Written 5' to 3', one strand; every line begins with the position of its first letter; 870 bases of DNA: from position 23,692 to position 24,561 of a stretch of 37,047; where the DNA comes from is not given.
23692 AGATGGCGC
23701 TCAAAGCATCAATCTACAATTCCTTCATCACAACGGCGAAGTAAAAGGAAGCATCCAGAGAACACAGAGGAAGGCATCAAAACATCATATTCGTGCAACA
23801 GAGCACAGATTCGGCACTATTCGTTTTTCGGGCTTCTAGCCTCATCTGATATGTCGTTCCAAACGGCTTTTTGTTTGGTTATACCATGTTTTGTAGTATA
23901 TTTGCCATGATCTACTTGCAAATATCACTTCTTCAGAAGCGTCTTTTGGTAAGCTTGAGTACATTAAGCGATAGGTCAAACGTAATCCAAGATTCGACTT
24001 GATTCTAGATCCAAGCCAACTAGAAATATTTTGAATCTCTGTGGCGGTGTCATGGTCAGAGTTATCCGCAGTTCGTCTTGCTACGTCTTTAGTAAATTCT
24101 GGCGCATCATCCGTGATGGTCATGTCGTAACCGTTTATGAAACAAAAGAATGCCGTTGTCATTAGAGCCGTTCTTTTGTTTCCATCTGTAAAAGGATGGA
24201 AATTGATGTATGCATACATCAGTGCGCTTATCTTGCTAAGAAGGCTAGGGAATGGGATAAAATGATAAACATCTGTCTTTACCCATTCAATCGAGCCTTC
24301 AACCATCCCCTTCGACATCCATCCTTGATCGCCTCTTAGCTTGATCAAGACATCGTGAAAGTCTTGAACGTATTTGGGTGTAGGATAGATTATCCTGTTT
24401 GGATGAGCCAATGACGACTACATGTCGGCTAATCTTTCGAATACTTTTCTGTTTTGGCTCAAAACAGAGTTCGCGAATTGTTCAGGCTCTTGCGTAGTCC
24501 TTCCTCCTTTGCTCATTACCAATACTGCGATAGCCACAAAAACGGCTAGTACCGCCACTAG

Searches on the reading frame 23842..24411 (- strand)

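Call 9: search_protein_families(library=pfam, proteins=[window:23842-24411:-], max_evalue=0.001)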
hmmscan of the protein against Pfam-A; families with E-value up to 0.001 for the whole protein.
window:23842-24411:- (189 aa): 1 family
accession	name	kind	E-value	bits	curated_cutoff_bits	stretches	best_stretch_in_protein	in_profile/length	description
PF02661.23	Fic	-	4.7e-10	40.6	24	1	11-89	3-92/93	Fic/DOC family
